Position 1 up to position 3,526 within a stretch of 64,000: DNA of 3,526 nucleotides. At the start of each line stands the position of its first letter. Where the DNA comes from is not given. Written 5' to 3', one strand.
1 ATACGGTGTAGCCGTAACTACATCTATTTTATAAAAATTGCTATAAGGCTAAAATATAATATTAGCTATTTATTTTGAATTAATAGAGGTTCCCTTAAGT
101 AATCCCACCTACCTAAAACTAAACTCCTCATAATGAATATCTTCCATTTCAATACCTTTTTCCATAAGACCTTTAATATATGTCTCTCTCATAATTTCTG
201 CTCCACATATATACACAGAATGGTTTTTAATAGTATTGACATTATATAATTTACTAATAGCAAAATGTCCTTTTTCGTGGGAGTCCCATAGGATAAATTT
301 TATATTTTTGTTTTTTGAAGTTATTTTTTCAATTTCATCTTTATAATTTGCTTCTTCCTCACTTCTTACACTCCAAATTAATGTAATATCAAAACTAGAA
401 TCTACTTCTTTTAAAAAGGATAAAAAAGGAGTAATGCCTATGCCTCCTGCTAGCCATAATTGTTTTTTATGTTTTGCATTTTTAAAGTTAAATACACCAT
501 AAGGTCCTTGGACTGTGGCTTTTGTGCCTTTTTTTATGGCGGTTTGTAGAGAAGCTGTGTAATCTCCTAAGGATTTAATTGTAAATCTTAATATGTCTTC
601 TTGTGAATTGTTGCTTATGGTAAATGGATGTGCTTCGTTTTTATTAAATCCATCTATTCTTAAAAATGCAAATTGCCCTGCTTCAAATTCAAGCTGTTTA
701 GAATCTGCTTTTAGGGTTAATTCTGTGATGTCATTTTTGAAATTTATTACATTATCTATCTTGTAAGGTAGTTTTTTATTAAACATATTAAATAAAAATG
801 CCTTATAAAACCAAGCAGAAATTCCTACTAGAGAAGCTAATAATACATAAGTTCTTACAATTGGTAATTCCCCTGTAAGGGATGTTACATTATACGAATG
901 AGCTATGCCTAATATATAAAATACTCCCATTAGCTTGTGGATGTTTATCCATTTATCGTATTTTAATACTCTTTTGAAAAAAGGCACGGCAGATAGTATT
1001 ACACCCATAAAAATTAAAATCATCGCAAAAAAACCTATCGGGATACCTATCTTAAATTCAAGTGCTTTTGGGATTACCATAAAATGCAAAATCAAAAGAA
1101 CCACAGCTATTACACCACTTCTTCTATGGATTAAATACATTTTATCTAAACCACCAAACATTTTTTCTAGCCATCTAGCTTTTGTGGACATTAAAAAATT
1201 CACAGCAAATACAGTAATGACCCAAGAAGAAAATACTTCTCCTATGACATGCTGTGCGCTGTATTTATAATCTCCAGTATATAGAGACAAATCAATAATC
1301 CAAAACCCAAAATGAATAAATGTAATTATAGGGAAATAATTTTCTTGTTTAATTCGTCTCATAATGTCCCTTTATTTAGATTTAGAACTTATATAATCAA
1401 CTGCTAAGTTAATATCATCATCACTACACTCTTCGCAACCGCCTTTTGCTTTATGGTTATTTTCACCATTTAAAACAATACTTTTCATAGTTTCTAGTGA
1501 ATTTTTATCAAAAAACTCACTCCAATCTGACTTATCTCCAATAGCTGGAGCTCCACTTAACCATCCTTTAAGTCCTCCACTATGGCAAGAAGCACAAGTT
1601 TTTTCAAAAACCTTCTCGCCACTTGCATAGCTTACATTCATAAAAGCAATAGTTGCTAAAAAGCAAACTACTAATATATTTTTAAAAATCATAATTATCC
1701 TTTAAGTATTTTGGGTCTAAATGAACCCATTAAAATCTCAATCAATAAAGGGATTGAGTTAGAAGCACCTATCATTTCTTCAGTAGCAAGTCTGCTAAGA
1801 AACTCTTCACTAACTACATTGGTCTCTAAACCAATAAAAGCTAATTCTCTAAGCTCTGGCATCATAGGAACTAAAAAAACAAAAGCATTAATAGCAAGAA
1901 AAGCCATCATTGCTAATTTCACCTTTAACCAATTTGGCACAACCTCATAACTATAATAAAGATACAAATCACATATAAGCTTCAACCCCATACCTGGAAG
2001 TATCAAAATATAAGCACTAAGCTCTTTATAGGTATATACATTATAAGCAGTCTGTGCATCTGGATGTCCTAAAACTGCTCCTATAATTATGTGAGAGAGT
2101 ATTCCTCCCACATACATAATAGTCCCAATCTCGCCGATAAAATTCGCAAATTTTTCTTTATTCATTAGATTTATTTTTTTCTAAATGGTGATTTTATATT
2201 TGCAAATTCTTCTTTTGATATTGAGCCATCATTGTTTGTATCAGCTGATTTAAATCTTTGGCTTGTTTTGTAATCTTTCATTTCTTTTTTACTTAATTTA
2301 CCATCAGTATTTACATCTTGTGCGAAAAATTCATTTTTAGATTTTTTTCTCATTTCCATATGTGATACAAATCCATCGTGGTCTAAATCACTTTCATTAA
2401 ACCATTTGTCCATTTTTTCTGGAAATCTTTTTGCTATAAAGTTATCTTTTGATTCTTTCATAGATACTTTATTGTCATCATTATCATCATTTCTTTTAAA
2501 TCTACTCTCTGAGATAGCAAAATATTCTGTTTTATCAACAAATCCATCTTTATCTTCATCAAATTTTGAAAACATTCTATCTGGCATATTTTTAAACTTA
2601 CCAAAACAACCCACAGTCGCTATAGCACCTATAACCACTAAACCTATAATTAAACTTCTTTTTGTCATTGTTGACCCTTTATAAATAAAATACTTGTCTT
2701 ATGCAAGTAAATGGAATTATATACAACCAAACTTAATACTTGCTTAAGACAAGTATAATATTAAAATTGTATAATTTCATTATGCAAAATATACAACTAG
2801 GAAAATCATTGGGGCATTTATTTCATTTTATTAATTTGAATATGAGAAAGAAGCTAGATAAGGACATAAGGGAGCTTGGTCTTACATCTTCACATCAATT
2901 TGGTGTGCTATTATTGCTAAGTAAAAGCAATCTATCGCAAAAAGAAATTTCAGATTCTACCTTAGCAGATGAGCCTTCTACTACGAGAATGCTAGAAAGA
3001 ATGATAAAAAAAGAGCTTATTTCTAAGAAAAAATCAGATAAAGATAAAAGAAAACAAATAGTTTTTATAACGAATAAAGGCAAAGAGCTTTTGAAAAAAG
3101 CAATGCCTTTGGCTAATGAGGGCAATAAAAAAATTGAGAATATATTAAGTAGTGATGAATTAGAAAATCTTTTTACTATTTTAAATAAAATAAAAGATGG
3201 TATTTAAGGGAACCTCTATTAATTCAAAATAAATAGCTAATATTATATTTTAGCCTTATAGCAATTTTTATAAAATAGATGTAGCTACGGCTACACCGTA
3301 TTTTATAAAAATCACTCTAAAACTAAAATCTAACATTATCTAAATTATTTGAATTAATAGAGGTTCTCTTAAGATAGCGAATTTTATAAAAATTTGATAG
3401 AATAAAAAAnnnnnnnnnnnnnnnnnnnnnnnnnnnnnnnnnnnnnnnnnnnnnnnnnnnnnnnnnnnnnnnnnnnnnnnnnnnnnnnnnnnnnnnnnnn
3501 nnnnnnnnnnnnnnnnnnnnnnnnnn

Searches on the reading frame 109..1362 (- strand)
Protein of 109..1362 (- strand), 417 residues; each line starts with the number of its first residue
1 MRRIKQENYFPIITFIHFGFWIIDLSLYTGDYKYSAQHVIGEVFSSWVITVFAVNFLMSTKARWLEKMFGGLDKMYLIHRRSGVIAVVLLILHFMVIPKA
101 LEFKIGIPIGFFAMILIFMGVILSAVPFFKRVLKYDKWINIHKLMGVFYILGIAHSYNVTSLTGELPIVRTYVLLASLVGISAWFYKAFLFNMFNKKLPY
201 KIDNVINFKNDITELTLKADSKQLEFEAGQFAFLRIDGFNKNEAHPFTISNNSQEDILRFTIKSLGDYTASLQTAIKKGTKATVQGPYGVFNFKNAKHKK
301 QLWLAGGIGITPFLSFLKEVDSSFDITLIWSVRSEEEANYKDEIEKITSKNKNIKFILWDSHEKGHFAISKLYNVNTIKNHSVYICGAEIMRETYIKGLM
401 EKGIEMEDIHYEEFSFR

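Call 84: search_protein_families(library=pfam, proteins=[window:109-1362:-], max_evalue=0.01)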
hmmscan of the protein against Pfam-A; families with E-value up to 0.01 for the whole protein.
window:109-1362:- (417 aa): 5 families
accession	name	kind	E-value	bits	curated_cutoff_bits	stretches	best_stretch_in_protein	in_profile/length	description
PF08022.18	FAD_binding_8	-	2.6e-11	44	22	1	202-289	6-106/109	FAD-binding domain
PF00175.26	NAD_binding_1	-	1.4e-09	39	22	1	304-394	2-106/109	Oxidoreductase NAD-binding domain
PF01794.25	Ferric_reduct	-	1.7e-08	35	28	1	47-152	4-120/121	Ferric reductase like transmembrane component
PF00970.30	FAD_binding_6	-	4.9e-06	27.2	21.1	1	211-292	15-98/99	Oxidoreductase FAD-binding domain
PF08030.17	NAD_binding_6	-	7.8e-06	26.5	22.2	1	302-353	5-65/156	Ferric reductase NAD binding domain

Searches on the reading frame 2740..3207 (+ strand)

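Call 14: search_protein_families(library=ncbifam, proteins=[window:2740-3207:+])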
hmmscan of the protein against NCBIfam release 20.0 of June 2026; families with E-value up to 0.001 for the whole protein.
window:2740-3207:+ (155 aa): 14 families
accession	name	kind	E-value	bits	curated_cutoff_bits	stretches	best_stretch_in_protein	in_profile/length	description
NF045593.1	bilirub_TF_BilQ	equivalog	8.9e-16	57.8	125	1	25-153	5-133/135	bilirubin utilization transcriptional regulator BilQ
TIGR02337.1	HpaR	equivalog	1e-15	57.7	121.2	1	44-151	22-129/130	homoprotocatechuate degradation operon regulator HpaR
NF053777.1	Saro0803TransReg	equivalog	4e-14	52.5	200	1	35-152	22-139/140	Saro_0803 family transcriptional regulator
NF052638.1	TransRegOhrRVib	equivalog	6e-11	42.2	200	1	44-151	31-136/141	transcriptional regulator OhrR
NF002926.0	PRK03573.1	equivalog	1.1e-10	41.6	120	1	35-153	16-135/144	transcriptional regulator SlyA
TIGR04472.1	reg_rSAM_mob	hypoth_equivalog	1.2e-10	41.6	240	1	59-153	40-134/141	radical SAM mobile pair system MarR family transcriptional regulator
NF041230.1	BagL_FevM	exception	3.9e-10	39.9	230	1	50-153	39-143/145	MarR family transcriptional regulator BagL/FevM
NF053814.1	teico_TcaR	equivalog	5.9e-09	36.2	170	1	34-153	21-143/151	MarR family transcriptional regulator TcaR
NF008565.1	PRK11512.1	equivalog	3.8e-08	33.4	240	1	23-151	13-142/144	multiple antibiotic resistance transcriptional regulator MarR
TIGR01889.1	Staph_reg_Sar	paralog_domain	4.9e-08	33.2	62.6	1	39-121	13-100/109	staphylococcal accessory regulator family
NF008122.0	PRK10870.1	equivalog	8.3e-08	32.1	157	1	13-151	22-158/176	transcriptional repressor MprA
NF038251.1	AdcR_fam_Zn_TF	equivalog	7.1e-05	23.1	175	1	46-134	32-112/143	zinc-dependent MarR family transcriptional regulator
NF053755.1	MsvR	equivalog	7.2e-05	22.6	220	1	50-143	12-105/236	transcriptional factor MsvR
NF050133.1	TransRegFabT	equivalog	0.00096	19.4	200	0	80-151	59-130/138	fatty acid biosynthesis transcriptional regulator FabT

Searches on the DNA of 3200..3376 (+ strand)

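Call 38: search_dna_similar(query=window:3200-3376:+, collection=plasmids, mode=distant, max_evalue=0.001)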
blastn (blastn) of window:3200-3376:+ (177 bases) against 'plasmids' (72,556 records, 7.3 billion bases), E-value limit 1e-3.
No match.
